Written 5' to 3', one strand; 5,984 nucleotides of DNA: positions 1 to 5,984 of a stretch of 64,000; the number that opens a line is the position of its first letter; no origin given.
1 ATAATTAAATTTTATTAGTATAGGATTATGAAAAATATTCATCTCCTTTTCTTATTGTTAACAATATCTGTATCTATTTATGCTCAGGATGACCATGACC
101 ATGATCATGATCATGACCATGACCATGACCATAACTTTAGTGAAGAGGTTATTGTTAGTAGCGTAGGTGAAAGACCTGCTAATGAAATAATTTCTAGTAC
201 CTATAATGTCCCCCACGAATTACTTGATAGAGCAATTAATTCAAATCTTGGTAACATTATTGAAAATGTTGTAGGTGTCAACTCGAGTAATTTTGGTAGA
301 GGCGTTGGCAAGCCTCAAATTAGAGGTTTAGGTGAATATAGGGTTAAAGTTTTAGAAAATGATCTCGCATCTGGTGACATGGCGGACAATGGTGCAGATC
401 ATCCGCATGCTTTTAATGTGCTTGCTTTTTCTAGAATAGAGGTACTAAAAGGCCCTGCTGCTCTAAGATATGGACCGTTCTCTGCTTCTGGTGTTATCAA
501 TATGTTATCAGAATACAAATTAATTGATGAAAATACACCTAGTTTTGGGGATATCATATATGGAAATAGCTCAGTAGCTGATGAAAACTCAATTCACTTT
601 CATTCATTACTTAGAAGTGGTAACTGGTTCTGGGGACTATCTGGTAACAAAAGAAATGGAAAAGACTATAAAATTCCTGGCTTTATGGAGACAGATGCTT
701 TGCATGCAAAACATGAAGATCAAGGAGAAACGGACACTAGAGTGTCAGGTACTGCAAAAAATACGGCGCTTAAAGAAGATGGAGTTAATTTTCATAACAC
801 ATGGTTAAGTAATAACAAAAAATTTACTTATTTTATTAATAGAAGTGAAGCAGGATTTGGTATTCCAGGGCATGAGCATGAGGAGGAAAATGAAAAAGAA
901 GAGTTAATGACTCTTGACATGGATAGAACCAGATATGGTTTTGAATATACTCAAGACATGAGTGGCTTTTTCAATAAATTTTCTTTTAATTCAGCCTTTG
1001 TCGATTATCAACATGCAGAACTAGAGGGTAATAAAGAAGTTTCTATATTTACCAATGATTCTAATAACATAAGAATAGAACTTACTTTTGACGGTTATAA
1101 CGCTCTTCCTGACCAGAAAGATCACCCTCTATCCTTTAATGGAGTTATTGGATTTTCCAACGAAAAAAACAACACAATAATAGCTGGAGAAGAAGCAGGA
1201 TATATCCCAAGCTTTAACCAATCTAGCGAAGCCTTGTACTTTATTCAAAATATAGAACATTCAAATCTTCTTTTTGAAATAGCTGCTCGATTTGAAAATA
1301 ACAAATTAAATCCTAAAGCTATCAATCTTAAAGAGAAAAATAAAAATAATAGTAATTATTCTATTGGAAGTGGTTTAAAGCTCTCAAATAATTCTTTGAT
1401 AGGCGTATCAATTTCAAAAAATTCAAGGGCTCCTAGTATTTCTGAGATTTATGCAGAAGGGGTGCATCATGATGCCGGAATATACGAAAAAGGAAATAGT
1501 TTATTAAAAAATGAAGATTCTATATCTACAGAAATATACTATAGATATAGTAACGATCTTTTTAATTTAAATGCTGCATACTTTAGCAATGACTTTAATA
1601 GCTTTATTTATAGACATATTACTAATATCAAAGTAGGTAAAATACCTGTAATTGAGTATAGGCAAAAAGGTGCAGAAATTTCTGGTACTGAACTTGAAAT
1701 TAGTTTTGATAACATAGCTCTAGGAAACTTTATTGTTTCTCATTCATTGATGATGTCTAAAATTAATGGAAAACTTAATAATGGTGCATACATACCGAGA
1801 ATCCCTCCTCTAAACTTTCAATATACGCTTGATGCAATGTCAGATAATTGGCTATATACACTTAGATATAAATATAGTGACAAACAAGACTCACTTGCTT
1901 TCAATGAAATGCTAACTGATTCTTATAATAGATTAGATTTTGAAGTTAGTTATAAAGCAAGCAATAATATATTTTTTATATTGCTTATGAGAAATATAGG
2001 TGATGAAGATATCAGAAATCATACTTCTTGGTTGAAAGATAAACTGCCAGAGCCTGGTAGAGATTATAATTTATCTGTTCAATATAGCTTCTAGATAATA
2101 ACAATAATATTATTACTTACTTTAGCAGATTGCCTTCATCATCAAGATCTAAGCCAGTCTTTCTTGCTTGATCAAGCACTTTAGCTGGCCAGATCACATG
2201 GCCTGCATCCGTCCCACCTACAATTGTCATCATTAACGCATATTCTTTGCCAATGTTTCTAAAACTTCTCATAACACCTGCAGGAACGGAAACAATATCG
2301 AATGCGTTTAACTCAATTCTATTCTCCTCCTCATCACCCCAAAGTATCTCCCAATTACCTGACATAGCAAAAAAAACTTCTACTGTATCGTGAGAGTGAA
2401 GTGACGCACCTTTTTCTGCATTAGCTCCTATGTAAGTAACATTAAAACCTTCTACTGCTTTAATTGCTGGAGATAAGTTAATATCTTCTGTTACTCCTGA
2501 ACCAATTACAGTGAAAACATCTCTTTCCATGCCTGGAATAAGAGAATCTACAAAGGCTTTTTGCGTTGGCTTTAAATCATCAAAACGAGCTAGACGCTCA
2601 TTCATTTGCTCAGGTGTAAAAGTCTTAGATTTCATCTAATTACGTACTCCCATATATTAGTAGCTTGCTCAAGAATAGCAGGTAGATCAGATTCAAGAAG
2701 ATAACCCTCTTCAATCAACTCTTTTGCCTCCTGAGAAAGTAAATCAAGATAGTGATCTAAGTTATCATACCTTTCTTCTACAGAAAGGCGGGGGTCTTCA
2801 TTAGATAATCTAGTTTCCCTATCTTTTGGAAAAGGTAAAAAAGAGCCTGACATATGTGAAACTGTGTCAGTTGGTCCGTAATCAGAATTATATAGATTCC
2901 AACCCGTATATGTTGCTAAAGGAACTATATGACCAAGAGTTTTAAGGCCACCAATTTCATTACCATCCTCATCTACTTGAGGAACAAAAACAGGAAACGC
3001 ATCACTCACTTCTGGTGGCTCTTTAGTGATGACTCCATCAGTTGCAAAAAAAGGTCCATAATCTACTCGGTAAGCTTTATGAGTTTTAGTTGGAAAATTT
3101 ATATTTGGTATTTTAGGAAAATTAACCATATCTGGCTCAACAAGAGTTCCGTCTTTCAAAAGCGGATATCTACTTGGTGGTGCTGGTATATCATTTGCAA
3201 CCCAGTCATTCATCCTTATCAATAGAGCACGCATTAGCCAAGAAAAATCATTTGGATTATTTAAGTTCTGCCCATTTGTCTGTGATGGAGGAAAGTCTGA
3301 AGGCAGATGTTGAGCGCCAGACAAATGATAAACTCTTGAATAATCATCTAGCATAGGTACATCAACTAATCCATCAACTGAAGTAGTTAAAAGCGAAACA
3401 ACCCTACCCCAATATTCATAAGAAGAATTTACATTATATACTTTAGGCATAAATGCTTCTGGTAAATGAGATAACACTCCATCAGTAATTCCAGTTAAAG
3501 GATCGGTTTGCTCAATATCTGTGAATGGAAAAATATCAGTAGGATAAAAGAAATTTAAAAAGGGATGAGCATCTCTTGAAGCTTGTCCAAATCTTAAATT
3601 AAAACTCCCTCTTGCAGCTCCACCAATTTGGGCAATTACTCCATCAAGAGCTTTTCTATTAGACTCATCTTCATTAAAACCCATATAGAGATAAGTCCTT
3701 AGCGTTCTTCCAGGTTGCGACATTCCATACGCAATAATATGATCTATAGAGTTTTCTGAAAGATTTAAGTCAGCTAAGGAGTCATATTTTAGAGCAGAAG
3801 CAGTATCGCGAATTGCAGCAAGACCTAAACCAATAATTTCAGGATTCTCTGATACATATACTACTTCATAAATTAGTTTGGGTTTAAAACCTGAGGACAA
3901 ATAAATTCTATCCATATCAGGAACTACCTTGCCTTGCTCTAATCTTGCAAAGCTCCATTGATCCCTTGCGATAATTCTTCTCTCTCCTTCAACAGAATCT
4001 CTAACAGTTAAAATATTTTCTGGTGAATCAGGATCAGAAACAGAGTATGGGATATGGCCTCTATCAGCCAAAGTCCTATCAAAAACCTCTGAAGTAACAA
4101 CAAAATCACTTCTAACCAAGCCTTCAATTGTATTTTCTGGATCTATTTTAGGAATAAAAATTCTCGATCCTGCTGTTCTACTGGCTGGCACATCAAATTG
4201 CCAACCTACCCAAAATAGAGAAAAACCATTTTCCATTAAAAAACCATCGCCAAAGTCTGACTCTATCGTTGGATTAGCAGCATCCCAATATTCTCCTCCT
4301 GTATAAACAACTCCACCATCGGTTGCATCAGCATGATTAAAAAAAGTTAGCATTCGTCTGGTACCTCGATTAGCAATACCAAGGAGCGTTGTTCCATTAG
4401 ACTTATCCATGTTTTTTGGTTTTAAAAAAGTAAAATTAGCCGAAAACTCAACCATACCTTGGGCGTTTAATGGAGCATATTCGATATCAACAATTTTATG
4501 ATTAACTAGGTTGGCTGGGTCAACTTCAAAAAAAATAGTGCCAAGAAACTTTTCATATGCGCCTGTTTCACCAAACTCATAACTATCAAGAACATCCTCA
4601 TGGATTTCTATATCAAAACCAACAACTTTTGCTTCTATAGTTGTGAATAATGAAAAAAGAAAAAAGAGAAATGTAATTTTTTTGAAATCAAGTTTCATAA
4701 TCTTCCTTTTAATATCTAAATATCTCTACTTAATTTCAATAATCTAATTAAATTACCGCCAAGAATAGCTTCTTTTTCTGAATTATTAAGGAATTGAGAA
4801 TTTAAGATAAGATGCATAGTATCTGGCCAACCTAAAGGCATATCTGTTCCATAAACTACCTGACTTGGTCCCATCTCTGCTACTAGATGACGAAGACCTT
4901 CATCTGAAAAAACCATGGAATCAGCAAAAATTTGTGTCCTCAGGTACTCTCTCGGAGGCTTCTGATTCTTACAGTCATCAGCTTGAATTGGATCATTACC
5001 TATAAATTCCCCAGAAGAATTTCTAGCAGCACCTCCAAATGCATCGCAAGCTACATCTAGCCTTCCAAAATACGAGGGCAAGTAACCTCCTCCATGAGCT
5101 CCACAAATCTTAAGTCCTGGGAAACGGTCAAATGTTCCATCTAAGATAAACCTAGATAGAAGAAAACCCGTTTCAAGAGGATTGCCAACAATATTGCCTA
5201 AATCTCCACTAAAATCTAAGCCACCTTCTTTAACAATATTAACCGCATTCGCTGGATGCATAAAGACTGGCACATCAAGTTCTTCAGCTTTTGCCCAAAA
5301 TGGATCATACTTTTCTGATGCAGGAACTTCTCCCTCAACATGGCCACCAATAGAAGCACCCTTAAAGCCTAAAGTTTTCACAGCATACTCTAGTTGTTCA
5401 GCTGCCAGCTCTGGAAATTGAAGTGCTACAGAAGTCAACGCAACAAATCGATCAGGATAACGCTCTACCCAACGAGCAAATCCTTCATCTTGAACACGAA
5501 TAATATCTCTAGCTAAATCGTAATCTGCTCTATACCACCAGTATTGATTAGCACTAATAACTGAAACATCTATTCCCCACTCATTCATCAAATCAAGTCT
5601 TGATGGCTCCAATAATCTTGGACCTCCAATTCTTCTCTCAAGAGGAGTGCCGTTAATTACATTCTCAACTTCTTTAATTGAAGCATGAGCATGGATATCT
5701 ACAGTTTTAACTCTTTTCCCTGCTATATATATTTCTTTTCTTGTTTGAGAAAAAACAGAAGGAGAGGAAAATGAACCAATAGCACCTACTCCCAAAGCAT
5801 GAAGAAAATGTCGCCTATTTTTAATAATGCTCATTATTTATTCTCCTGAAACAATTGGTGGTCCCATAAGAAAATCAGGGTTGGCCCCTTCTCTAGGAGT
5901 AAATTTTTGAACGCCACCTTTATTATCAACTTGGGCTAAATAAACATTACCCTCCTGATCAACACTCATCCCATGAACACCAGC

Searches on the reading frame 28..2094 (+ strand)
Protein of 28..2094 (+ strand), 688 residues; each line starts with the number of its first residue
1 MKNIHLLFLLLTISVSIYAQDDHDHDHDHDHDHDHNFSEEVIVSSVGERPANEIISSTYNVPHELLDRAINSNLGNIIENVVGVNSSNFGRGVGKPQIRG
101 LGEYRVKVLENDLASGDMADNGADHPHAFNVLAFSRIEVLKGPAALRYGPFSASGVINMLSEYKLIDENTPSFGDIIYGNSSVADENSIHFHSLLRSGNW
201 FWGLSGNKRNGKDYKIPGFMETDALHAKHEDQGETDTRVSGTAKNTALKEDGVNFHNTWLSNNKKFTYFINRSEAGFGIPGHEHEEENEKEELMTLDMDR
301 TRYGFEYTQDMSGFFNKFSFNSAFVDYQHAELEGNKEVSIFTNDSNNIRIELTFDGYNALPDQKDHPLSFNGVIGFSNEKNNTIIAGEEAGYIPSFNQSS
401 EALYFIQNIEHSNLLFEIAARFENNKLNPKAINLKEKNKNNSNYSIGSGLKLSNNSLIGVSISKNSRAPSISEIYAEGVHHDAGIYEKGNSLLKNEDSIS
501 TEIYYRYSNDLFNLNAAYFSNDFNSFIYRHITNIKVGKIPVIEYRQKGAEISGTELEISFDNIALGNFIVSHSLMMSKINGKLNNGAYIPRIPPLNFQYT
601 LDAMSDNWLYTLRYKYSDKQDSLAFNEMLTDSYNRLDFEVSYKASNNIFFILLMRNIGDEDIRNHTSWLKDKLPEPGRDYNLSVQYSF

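Call 54: search_protein_families(library=pfam, proteins=[window:28-2094:+], max_evalue=0.00001)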
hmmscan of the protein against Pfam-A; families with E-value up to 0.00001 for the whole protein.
window:28-2094:+ (688 aa): 2 families
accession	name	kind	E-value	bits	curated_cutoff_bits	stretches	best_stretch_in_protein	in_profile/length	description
PF00593.30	TonB_dep_Rec_b-barrel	-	6.6e-26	92.6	27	1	293-646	55-425/436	TonB dependent receptor-like, beta-barrel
PF07715.20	Plug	-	3.5e-16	60.1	23.9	1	52-156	3-107/107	TonB-dependent Receptor Plug Domain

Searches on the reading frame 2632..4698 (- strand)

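Call 54: search_protein_families(library=pfam, proteins=[window:2632-4698:-], max_evalue=0.00001)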
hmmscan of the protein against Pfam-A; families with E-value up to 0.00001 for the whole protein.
window:2632-4698:- (688 aa): 1 family
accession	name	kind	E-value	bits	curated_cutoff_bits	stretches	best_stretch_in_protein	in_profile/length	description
PF20091.5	Abhydrolase_10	-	2e-29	103.3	23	1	277-676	134-428/429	Alpha/beta hydrolase domain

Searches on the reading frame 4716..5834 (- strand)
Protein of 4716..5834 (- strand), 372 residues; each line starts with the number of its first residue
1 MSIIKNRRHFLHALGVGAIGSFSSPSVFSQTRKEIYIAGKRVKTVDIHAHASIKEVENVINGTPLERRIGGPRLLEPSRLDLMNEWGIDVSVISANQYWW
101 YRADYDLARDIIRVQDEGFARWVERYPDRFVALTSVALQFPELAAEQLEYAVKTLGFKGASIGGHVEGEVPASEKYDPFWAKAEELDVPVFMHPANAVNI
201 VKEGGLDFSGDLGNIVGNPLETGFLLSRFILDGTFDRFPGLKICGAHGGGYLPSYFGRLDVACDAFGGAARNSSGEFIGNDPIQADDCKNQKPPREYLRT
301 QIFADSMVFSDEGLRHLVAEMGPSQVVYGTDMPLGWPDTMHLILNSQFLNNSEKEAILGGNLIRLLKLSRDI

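Call 54: search_protein_families(library=pfam, proteins=[window:4716-5834:-], max_evalue=0.00001)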
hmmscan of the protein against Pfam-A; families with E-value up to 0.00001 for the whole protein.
window:4716-5834:- (372 aa): 1 family
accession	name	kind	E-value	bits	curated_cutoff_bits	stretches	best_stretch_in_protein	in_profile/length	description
PF04909.20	Amidohydro_2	-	2.1e-34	120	26.4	1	45-368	1-289/289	Amidohydrolase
